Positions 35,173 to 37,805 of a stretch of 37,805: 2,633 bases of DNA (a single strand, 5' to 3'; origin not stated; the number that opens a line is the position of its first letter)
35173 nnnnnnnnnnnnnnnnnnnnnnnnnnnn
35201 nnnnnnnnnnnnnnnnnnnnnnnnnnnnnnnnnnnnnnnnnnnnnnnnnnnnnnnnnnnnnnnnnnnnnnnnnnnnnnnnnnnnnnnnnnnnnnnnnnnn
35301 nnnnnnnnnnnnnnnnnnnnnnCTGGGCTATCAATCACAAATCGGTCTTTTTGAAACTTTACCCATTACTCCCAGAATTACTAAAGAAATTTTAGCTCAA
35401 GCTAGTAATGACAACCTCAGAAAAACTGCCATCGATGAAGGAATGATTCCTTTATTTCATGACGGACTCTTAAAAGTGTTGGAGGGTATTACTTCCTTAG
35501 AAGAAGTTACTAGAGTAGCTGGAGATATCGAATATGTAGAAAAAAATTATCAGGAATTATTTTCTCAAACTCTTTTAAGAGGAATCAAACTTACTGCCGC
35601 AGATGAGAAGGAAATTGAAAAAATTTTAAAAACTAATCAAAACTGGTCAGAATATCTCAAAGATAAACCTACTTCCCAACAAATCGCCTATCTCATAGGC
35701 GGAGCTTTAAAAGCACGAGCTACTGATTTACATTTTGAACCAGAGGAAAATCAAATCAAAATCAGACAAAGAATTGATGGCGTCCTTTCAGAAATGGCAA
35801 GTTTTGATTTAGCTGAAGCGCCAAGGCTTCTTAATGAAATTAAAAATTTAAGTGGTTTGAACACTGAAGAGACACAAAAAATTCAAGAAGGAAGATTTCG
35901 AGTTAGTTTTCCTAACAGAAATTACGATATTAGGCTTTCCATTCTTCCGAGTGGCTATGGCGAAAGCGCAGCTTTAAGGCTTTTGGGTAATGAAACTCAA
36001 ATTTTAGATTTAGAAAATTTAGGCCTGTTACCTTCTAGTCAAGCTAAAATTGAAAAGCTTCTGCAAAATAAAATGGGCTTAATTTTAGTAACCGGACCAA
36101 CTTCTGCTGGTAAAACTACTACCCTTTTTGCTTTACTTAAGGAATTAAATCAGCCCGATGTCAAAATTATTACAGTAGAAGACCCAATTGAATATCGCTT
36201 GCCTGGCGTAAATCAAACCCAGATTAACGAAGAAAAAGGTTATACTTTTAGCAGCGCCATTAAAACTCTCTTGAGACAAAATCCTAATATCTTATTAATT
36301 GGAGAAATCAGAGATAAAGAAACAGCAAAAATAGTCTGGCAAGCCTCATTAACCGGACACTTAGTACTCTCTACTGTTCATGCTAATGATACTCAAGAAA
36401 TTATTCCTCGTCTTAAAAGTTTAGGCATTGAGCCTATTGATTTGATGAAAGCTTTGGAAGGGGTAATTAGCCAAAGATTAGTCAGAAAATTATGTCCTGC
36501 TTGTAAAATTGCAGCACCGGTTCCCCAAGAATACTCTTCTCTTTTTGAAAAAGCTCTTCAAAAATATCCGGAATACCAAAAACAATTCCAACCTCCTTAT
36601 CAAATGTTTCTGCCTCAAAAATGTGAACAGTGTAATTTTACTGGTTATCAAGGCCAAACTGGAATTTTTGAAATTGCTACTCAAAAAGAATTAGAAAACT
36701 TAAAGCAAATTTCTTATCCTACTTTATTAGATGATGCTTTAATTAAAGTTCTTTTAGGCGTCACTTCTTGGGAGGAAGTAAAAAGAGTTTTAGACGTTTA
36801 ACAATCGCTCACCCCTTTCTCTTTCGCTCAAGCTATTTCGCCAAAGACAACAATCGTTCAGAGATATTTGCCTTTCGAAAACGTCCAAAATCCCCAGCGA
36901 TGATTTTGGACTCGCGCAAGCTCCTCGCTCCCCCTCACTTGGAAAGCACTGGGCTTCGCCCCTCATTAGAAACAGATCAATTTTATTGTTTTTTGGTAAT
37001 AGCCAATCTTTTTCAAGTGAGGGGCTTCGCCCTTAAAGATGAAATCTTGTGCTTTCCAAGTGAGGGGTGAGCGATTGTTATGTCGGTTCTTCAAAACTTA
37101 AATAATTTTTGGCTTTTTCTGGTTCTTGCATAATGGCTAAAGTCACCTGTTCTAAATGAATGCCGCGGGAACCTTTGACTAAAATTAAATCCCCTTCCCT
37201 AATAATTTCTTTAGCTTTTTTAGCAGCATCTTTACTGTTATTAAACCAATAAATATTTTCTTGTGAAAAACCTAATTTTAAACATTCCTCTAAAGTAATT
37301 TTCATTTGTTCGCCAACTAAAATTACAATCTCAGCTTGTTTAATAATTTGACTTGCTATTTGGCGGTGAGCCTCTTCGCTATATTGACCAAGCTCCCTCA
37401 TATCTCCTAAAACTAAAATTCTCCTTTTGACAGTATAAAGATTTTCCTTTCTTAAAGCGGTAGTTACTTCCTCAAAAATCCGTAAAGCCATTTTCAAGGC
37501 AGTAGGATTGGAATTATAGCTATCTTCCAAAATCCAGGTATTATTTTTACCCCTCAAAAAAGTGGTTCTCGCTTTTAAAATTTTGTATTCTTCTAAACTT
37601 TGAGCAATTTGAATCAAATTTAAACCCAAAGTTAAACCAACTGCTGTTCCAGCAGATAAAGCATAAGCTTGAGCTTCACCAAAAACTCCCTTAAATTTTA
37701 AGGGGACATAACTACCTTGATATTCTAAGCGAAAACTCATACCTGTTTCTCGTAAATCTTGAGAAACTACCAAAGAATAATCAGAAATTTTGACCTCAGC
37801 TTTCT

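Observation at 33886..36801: Two complete PilB/GspE secretion ATPases fused into one polypeptide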

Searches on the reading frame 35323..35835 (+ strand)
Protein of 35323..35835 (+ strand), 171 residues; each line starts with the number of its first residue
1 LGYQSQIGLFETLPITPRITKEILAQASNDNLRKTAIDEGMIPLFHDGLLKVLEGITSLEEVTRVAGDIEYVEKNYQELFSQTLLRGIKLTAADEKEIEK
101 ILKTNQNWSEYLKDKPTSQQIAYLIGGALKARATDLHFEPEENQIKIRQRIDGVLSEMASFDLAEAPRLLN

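Call 38: search_protein_representatives(protein=window:35323-35835:+)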
Query: 171 residues. Proteins with E-value up to 0.001 (for the whole library): 5227; up to 1e-10: 458; up to 1e-30: 12. The best 150 are listed.
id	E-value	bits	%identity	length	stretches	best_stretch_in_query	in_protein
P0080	3.1e-47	176.9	36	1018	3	2-161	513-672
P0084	1.0e-43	165.5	41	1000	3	2-167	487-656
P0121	2.9e-43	164.0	36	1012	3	1-159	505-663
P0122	2.1e-40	154.8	37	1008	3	2-164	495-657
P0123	1.1e-37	145.9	37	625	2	1-170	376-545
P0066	1.2e-36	142.5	40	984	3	1-158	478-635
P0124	2.7e-36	141.4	40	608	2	2-159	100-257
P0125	2.8e-36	141.3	37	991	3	2-159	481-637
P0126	8.8e-36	139.7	36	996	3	2-160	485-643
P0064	2.9e-35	138.0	37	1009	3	2-160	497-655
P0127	1.2e-34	136.1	38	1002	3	2-160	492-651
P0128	1.7e-33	132.3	35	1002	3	1-170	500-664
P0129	4.1e-28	114.8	37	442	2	27-170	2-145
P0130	7.7e-28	113.9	37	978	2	1-162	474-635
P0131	4.0e-25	105.1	32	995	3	2-163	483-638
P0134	2.0e-22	96.3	32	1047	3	2-157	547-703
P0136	6.1e-21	91.5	31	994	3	2-160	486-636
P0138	4.4e-20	88.7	41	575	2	2-66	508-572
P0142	2.4e-18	83.1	35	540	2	49-169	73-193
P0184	7.1e-15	71.8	37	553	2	2-67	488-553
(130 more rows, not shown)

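Call 41: find_encoding_contigs(protein=P0134, flank=10000, max_places=1)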
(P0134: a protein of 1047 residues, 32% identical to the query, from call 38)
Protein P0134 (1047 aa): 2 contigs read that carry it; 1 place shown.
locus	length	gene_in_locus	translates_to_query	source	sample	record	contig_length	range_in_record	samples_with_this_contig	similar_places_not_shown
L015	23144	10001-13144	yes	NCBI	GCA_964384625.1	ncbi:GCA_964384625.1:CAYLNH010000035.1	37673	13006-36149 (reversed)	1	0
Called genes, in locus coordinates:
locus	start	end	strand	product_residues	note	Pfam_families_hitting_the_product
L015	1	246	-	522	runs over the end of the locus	PF00884:Sulfatase, PF01663:Phosphodiest (faint), PF16347:SGSH_C (weak)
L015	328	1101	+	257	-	PF03629:SASA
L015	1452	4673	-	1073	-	PF06452:CBM9_1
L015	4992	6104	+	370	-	PF01168:Ala_racemase_N, PF00842:Ala_racemase_C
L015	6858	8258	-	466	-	PF00884:Sulfatase, PF01663:Phosphodiest (faint), PF02995:DUF229 (faint), PF16347:SGSH_C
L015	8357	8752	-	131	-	-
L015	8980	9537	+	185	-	PF07638:Sigma70_ECF, PF04542:Sigma70_r2, PF08281:Sigma70_r4_2, PF04545:Sigma70_r4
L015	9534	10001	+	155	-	PF13490:zf-HC2 (weak), PF12728:HTH_17 (weak)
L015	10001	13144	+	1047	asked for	PF00482:T2SSF (weak), PF13191:AAA_16 (faint), PF00482:T2SSF, PF00437:T2SSE, PF13401:AAA_22 (faint), PF20720:nSTAND3 (faint), PF25199:nSTAND_NTPase5 (faint), PF00437:T2SSE, +1 more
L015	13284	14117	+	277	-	-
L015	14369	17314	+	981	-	-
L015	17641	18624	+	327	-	PF20030:bpMoxR, PF07726:AAA_3, PF07728:AAA_5, PF17863:AAA_lid_2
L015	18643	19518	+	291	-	PF01882:DUF58, PF13519:VWA_2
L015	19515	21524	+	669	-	PF07584:BatA (weak), PF13519:VWA_2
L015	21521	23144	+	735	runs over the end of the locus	-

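Call 42: find_encoding_contigs(protein=P0136, flank=10000, max_places=1)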
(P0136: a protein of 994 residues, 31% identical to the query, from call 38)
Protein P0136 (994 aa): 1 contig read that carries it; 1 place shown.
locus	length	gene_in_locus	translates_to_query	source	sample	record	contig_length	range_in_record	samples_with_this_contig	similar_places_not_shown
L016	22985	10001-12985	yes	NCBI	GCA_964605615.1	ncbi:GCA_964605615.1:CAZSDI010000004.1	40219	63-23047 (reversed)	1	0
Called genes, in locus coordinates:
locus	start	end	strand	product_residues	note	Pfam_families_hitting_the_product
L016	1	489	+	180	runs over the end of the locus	PF07705:CARDB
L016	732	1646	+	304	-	PF13191:AAA_16 (weak), PF23569:NBD_SMAX1, PF05621:TniB (faint), PF13173:AAA_14 (faint), PF13401:AAA_22 (weak), PF00004:AAA, PF17871:AAA_lid_9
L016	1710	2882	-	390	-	-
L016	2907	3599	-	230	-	-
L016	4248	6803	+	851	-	PF20720:nSTAND3 (faint), PF17871:AAA_lid_9, PF00004:AAA, PF07724:AAA_2, PF07728:AAA_5, PF10431:ClpB_D2-small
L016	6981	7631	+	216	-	PF07690:MFS_1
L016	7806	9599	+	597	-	PF14716:HHH_8, PF14520:HHH_5 (weak), PF14792:DNA_pol_B_palm (weak), PF14791:DNA_pol_B_thumb, PF02811:PHP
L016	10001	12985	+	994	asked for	PF00437:T2SSE, PF25199:nSTAND_NTPase5 (faint), PF00004:AAA (faint), PF13173:AAA_14 (faint), PF13401:AAA_22 (faint), PF13604:AAA_30 (faint), PF20720:nSTAND3 (faint), PF00437:T2SSE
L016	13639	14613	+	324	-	PF05496:RuvB_N, PF00004:AAA, PF07728:AAA_5 (weak), PF17864:AAA_lid_4, PF05491:WHD_RuvB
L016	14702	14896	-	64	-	-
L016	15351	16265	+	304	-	PF02899:Phage_int_SAM_1, PF13102:Phage_int_SAM_5, PF13495:Phage_int_SAM_4, PF00589:Phage_integrase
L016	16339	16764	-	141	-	-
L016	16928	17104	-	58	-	-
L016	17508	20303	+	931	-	PF00133:tRNA-synt_1, PF01406:tRNA-synt_1e (faint), PF09334:tRNA-synt_1g, PF13603:tRNA-synt_1_2, PF00133:tRNA-synt_1, PF08264:Anticodon_1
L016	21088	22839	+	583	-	-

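Call 44: search_protein_families(library=pfam, proteins=[P0134, P0136, P0131, P0130, P0123, P0142], max_evalue=0.0001)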
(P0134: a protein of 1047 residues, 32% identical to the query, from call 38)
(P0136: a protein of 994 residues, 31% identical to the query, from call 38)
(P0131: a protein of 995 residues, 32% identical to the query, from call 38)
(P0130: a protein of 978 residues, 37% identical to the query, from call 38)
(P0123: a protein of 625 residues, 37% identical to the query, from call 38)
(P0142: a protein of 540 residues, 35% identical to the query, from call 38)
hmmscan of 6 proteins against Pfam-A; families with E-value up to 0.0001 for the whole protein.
P0134 (1047 aa): 8 families
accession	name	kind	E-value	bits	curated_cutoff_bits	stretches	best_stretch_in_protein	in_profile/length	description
PF00437.27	T2SSE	-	3.3e-236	783.3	24.9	2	661-1042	6-370/370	Type II/IV secretion system protein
PF00482.28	T2SSF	-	5.4e-22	78.5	25.2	2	118-203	2-88/125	Type II secretion system (T2SS), protein F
PF13401.12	AAA_22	-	3.1e-06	28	27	0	798-840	6-48/130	AAA domain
PF25199.1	nSTAND_NTPase5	-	1.3e-05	25.5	34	0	361-389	38-66/145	Novel STAND NTPase 5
PF20720.3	nSTAND3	-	1.6e-05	25.1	27.2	0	363-394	16-48/155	Novel STAND NTPase 3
PF13191.12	AAA_16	-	2e-05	25.6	32.6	0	354-396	10-60/167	AAA ATPase domain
PF13173.12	AAA_14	-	5.1e-05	23.7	27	0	799-837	4-43/129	AAA domain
PF02492.25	cobW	-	7e-05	22.9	20.7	0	800-824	3-27/180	CobW/HypB/UreG, nucleotide-binding domain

P0136 (994 aa): 11 families
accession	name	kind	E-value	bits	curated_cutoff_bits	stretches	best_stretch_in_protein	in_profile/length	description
PF00437.27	T2SSE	-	9.5e-222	735.7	24.9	2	158-547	9-369/370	Type II/IV secretion system protein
PF25199.1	nSTAND_NTPase5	-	3e-09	37.3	34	0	280-339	24-85/145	Novel STAND NTPase 5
PF13401.12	AAA_22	-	1.1e-07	32.6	27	0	295-333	4-42/130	AAA domain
PF20720.3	nSTAND3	-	4.5e-06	26.9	27.2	0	296-335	17-56/155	Novel STAND NTPase 3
PF00004.35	AAA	-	1.3e-05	26.1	21.2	0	731-760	2-28/131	ATPase family associated with various cellular activities (AAA)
PF13604.12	AAA_30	-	1.5e-05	25.3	27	0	718-759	9-50/191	AAA domain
PF04851.21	ResIII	-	2.6e-05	24.6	22.5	0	717-753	13-49/164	Type III restriction enzyme, res subunit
PF02492.25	cobW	-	6.9e-05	22.9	20.7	0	300-329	4-34/180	CobW/HypB/UreG, nucleotide-binding domain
PF13173.12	AAA_14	-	7.4e-05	23.2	27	0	299-340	5-47/129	AAA domain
PF13555.12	AAA_29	-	7.8e-05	22.8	27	0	726-747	21-42/61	P-loop containing region of AAA domain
PF05157.20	MshEN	-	8.2e-05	23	23.1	0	29-111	2-83/90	MshEN domain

P0131 (995 aa): 11 families
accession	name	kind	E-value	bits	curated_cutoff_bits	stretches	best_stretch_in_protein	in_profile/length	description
PF00437.27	T2SSE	-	3.8e-220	730.4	24.9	2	596-974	12-370/370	Type II/IV secretion system protein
PF25199.1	nSTAND_NTPase5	-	8.5e-08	32.6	34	0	723-768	38-84/145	Novel STAND NTPase 5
PF13173.12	AAA_14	-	2e-07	31.5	27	0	728-812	4-81/129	AAA domain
PF13401.12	AAA_22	-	3.9e-07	30.9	27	0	726-759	5-38/130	AAA domain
PF20720.3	nSTAND3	-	2.6e-06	27.7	27.2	0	297-334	17-54/155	Novel STAND NTPase 3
PF13191.12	AAA_16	-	4.3e-06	27.8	32.6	0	292-363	18-85/167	AAA ATPase domain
PF02399.21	Herpes_ori_bp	-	1.3e-05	24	20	0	727-758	50-82/820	Origin of replication binding protein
PF02492.25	cobW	-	1.6e-05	25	20.7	0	729-759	3-34/180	CobW/HypB/UreG, nucleotide-binding domain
PF13604.12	AAA_30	-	2.1e-05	24.8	27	0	723-759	15-51/191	AAA domain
PF00005.33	ABC_tran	-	6.7e-05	24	25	0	730-805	15-79/137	ABC transporter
PF12775.13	AAA_7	-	8.7e-05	22.6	25.8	0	722-759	29-66/181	P-loop containing dynein motor region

P0130 (978 aa): 7 families
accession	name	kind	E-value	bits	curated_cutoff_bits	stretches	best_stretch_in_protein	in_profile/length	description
PF00437.27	T2SSE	-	1.5e-196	652.8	24.9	2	151-537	10-370/370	Type II/IV secretion system protein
PF05157.20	MshEN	-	1.5e-06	28.5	23.1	1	30-110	2-81/90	MshEN domain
PF25199.1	nSTAND_NTPase5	-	1.8e-06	28.2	34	0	284-328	42-87/145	Novel STAND NTPase 5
PF13173.12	AAA_14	-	1.5e-05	25.4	27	0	285-327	4-47/129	AAA domain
PF13401.12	AAA_22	-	3.3e-05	24.6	27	0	284-308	6-30/130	AAA domain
PF13191.12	AAA_16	-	5.2e-05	24.2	32.6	0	270-311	7-51/167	AAA ATPase domain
PF00004.35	AAA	-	7.3e-05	23.7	21.2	0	286-361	1-66/131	ATPase family associated with various cellular activities (AAA)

P0123 (625 aa): 1 family
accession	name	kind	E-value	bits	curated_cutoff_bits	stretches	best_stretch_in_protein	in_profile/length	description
PF00437.27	T2SSE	-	1.3e-139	465.4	24.9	2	50-439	7-370/370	Type II/IV secretion system protein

P0142 (540 aa): 1 family
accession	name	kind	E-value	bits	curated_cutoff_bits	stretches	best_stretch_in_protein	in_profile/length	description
PF00437.27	T2SSE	-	5.9e-105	351.4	24.9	1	148-536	15-370/370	Type II/IV secretion system protein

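Call 56: find_encoding_contigs(protein=P0142, flank=8000, max_places=1)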
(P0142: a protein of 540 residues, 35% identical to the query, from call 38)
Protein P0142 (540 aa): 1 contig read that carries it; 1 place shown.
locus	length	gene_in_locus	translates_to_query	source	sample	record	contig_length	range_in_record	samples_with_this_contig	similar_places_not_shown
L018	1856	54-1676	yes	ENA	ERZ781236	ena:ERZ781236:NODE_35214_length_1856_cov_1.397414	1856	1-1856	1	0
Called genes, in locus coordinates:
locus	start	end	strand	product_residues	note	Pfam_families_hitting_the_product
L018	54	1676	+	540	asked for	PF00437:T2SSE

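Call 57: find_encoding_contigs(protein=P0184, flank=8000, max_places=1)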
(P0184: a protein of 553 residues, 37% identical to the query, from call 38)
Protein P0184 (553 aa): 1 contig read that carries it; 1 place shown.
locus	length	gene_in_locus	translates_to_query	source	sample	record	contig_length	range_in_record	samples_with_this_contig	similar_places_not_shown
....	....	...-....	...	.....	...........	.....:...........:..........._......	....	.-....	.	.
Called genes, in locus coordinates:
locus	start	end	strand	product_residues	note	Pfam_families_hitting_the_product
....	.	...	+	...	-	?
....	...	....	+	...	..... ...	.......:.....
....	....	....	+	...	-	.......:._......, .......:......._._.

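Call 58: find_encoding_contigs(protein=P0138, flank=8000, max_places=1)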
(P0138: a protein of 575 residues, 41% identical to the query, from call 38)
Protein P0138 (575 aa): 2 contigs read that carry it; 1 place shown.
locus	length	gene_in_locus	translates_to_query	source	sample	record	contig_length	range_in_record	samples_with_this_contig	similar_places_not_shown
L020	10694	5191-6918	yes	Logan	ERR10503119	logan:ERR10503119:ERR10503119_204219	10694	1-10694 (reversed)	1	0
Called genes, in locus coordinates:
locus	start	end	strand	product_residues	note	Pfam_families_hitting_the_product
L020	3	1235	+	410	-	?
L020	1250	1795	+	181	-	PF12666:PrgI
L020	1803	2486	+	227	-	PF26593:TraC-like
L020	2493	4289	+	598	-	PF01935:DUF87 (weak), PF19044:P-loop_TraG, PF12846:AAA_10 (faint)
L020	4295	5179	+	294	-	-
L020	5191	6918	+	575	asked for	PF05157:MshEN (weak), PF00437:T2SSE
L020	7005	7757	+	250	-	-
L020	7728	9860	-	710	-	PF00133:tRNA-synt_1, PF09334:tRNA-synt_1g, PF13603:tRNA-synt_1_2, PF09334:tRNA-synt_1g (weak), PF08264:Anticodon_1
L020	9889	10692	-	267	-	?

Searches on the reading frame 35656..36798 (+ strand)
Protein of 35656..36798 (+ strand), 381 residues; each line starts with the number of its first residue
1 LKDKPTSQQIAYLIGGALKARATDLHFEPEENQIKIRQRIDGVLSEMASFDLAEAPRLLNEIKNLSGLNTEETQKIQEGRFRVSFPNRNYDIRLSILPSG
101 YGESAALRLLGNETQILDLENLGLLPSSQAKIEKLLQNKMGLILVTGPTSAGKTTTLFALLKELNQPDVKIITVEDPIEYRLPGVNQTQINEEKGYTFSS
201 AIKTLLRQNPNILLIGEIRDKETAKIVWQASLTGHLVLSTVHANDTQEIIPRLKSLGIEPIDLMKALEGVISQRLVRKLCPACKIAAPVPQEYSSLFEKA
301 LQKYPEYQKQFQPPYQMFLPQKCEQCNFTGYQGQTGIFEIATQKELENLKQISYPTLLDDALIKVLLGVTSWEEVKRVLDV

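Call 24: search_solved_structures(query=window:35656-36798:+, max_evalue=1e-20, show_alignments=0)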
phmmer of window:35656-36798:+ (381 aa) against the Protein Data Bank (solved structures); distinct sequences matched with E-value up to 1e-20: 21.
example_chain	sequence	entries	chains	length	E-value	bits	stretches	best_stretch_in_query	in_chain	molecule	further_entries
5oiu_A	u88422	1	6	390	1e-80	275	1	10-375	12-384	Type IV pilus assembly protein PilF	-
5it5_F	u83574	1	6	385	1.4e-80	274.5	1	13-375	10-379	ATP binding motif-containing protein PilF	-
6ejf_A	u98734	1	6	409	1.7e-80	274.3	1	13-375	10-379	Type IV pilus assembly protein PilF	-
4pht_A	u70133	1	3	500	2.2e-80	273.9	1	3-378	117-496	General secretory pathway protein E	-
4kss_A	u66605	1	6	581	7.8e-80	272.1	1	3-378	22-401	Type II secretion system protein E, hemolysin-coregulated protein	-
4ksr_A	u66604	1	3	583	7.9e-80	272.1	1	3-378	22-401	Type II secretion system protein E, Hemolysin-coregulated protein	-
1p9r_A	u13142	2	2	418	9.5e-80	271.8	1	3-377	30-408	General secretion pathway protein E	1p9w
6f8l_G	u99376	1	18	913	1.2e-79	271.5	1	10-375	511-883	Type IV pilus assembly protein PilF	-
5zfr_A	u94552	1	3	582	3.8e-75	256.6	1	3-349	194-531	Type IV pilus biogenesis ATPase PilB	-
6olj_C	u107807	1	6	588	2.1e-72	247.6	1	3-349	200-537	Type IV pilus biogenesis ATPase PilB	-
5tsg_B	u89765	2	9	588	2.9e-72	247.2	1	3-349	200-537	Type IV pilus biogenesis ATPase PilB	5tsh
3jc8_Ba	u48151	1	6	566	1.7e-70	241.4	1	3-341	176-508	Type IV-A pilus assembly ATPase PilB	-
2ewv_A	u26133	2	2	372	2.1e-30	109.5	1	10-280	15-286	twitching motility protein PilT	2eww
2gsz_A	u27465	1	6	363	2.8e-30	109.1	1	13-280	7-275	twitching motility protein PilT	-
8dze_A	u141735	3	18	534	3e-30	108.9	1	6-287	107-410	BfpD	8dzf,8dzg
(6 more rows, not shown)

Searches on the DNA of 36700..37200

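Call 66: search_rna_families(source=window, start=36700, end=37200, threshold=evalue, max_evalue=1)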
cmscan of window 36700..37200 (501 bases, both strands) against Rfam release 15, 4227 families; matches with E-value up to 1: 4.
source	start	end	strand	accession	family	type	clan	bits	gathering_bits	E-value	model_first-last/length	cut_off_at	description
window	36927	37071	-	RF04210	MIR8643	Gene; miRNA;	-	27.5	135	0.0018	1-150/150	no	MIR8643 microRNA precursor family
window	36932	37023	+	RF03284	mir-4637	Gene; miRNA;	-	20.1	89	0.3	1-84/84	no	mir-4637 microRNA precursor family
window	36924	37075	-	RF04135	MIR5062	Gene; miRNA;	-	18.9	140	0.42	1-158/158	no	MIR5062 microRNA precursor family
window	36933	37065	+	RF04143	MIR869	Gene; miRNA;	-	13.2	330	0.83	1-298/298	no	MIR869 microRNA precursor family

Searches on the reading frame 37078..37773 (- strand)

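Call 15: search_protein_families(library=pfam, proteins=[window:37078-37773:-], max_evalue=0.00001)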
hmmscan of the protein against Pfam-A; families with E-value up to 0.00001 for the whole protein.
window:37078-37773:- (231 aa): 1 family
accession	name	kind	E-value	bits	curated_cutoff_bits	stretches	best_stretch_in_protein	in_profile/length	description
PF02875.26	Mur_ligase_C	-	2.1e-18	67.8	28.4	1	69-203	2-127/127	Mur ligase, glutamate ligase domain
